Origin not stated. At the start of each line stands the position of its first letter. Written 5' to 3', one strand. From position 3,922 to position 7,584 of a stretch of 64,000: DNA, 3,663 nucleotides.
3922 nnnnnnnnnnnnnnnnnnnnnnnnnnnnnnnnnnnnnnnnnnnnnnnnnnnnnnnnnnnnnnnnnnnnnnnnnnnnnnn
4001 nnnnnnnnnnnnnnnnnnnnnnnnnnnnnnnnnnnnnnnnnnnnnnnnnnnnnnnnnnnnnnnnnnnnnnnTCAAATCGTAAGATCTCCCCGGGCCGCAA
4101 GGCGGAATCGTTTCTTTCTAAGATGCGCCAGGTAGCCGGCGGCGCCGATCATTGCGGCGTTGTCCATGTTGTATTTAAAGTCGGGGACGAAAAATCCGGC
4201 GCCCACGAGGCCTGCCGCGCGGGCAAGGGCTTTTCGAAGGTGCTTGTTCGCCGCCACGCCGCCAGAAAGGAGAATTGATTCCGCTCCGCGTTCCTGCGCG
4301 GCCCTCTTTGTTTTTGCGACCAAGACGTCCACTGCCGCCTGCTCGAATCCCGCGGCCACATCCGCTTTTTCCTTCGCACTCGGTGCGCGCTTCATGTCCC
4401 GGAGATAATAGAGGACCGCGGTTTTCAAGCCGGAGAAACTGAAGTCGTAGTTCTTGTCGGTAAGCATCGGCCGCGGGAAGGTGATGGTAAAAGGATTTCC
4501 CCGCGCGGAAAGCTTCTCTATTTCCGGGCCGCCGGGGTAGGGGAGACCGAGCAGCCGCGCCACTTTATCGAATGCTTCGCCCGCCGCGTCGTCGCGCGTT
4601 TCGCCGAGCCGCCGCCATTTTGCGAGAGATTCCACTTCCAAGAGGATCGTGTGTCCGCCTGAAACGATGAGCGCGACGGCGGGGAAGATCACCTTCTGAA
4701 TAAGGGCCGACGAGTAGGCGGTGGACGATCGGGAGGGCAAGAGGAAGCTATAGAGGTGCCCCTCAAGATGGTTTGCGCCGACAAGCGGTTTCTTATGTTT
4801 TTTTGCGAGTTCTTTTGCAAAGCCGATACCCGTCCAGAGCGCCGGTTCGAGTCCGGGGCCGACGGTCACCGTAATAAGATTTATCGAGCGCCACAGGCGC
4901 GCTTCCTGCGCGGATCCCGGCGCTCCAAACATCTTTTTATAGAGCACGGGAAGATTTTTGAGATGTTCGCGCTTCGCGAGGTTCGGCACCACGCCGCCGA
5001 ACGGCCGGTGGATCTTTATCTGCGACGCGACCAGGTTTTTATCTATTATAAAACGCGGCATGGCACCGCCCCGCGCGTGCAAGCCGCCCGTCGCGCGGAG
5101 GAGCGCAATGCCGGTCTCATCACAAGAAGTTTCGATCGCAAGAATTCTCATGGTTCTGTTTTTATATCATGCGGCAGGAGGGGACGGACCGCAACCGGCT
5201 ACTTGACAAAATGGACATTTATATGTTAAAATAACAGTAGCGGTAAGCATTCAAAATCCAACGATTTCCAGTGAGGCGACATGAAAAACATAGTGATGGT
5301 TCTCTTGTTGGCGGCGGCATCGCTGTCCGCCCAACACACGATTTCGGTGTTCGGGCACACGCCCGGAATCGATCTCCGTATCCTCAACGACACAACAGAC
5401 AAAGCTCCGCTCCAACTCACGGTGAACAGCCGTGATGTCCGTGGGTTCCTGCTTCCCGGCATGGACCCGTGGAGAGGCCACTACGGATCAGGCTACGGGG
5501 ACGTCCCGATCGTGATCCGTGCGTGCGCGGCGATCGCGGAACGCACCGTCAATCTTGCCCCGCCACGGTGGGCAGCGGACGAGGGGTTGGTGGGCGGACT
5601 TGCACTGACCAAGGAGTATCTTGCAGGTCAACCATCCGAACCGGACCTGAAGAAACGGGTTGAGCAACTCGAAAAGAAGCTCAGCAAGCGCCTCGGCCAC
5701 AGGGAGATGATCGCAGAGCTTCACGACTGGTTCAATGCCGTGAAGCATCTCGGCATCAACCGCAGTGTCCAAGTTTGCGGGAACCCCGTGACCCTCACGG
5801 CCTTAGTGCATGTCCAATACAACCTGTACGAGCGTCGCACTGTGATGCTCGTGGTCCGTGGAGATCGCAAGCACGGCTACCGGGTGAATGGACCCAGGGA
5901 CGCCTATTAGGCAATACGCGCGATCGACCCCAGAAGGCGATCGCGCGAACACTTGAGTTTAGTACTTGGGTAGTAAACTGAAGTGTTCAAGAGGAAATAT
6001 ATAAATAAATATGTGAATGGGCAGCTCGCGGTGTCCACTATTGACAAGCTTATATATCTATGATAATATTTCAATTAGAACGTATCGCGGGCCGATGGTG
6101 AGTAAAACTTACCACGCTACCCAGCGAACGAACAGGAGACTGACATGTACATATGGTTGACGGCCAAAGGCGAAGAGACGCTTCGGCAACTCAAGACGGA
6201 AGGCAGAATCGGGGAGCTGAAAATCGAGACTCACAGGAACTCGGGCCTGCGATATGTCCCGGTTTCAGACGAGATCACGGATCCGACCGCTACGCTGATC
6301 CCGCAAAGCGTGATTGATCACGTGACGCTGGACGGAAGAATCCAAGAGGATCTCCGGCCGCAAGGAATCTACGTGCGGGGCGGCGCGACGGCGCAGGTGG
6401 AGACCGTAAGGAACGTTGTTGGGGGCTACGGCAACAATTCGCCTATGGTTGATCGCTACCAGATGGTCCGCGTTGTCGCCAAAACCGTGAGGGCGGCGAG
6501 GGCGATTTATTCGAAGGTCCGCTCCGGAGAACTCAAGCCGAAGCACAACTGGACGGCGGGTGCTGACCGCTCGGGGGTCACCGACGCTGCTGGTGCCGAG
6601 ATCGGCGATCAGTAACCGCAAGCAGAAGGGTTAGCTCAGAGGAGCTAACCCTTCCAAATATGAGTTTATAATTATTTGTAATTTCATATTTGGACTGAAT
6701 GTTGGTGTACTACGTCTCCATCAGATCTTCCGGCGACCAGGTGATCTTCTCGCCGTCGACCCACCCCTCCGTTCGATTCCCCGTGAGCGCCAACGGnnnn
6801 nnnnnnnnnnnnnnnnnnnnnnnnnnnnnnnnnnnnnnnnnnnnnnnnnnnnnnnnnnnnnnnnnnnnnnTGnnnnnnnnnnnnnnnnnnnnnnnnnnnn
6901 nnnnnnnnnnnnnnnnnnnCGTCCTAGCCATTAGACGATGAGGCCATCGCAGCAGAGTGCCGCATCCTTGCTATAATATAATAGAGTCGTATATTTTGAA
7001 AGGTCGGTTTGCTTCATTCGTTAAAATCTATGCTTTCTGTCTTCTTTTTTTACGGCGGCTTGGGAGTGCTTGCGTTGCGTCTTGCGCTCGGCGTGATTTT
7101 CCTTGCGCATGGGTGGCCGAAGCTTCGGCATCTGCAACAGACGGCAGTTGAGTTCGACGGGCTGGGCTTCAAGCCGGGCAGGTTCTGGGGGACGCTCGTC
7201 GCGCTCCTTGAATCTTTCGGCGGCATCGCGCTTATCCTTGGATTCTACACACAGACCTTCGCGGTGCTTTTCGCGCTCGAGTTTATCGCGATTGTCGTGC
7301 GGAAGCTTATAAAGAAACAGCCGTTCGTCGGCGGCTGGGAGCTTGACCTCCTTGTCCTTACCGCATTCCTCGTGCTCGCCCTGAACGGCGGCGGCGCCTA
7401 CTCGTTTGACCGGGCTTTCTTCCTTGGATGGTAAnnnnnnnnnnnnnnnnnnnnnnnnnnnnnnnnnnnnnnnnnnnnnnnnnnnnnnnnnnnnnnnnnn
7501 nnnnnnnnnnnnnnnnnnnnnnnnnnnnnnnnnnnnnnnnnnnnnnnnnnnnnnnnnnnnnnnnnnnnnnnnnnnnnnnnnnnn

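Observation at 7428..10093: Translationally coupled processive GT2 synthase and giant pilin-like protein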

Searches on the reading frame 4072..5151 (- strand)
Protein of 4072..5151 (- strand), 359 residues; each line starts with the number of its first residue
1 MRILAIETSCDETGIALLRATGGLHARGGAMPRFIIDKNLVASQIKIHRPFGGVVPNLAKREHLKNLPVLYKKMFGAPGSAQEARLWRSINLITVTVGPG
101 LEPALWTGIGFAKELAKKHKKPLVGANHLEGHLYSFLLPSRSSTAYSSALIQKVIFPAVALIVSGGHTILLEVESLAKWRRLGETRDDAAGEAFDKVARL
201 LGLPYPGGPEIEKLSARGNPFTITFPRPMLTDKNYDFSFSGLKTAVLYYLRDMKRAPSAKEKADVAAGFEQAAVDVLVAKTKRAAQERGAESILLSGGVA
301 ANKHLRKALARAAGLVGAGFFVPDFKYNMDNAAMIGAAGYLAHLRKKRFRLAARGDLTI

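Call 7: search_protein_families(library=pfam, proteins=[window:4072-5151:-], max_evalue=0.01)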
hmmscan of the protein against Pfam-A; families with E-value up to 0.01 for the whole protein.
window:4072-5151:- (359 aa): 3 families
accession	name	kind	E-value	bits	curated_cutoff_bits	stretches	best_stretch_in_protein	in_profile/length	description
PF00814.31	TsaD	-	5.9e-75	252.8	24.8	1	39-336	5-263/264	tRNA N6-adenosine threonylcarbamoyltransferase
PF22521.2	HypF_C_2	-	3e-07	30.9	27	1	249-313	152-217/241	Carbamoyltransferase, Kae1-like Domain, second subdomain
PF02543.21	Carbam_trans_N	-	0.00041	20.3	24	1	252-312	263-323/346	Carbamoyltransferase N-terminus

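Call 8: search_protein_families(library=ncbifam, proteins=[window:4072-5151:-], max_evalue=0.01)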
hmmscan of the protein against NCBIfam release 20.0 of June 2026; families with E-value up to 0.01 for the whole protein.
window:4072-5151:- (359 aa): 6 families
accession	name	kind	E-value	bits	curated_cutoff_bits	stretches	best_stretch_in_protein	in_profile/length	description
TIGR03723.1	T6A_TsaD_YgjD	equivalog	7.1e-105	350.6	296.1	1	3-341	1-311/314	tRNA (adenosine(37)-N6)-threonylcarbamoyltransferase complex transferase subunit TsaD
TIGR00329.1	gcp_kae1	subfamily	7.6e-90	301.2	207.8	1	4-336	1-305/305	tRNA (adenosine(37)-N6)-threonylcarbamoyltransferase complex transferase subunit TsaD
TIGR03722.2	arch_KAE1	equivalog_domain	1.2e-49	169.2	375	1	44-348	27-302/323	KEOPS complex N(6)-L-threonylcarbamoyladenine synthase Kae1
NF007174.0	PRK09605.1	equivalog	4e-48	164.2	447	1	1-351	1-307/535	bifunctional N(6)-L-threonylcarbamoyladenine synthase/serine/threonine protein kinase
TIGR00143.1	hypF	equivalog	3.2e-06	25.6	466.1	1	214-337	620-736/741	carbamoyltransferase HypF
TIGR03725.1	T6A_YeaZ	equivalog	0.00075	19.5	69.3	1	3-130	1-95/212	tRNA (adenosine(37)-N6)-threonylcarbamoyltransferase complex dimerization subunit type 1 TsaB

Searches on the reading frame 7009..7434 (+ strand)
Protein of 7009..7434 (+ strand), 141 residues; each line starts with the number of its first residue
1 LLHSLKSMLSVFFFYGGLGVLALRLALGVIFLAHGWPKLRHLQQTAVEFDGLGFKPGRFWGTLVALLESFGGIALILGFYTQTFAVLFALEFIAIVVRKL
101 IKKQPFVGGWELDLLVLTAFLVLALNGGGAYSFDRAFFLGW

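Call 7: search_protein_families(library=pfam, proteins=[window:7009-7434:+], max_evalue=0.01)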
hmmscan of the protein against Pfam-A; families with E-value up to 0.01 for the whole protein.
window:7009-7434:+ (141 aa): 4 families
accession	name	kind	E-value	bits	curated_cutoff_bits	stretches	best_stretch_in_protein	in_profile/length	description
PF07681.17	DoxX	-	5.9e-18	65.7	23.6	1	19-95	1-79/85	DoxX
PF07291.16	MauE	-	8.5e-05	23.3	27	1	20-97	5-88/128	Methylamine utilisation protein MauE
PF04173.18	DoxD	-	0.00049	20.5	22.7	1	63-135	70-142/167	TQO small subunit DoxD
PF13564.11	DoxX_2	-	0.0058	17.2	26.3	1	24-116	3-96/103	DoxX-like family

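Call 8: search_protein_families(library=ncbifam, proteins=[window:7009-7434:+], max_evalue=0.01)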
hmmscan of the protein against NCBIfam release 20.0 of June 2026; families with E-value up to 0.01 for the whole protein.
window:7009-7434:+ (141 aa): 1 family
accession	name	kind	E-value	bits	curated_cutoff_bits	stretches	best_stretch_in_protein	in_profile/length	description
NF050144.1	matur_HvfX_fam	equivalog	2.2e-07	31.2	80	1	18-96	2-85/165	HvfX family Cu-binding RiPP maturation protein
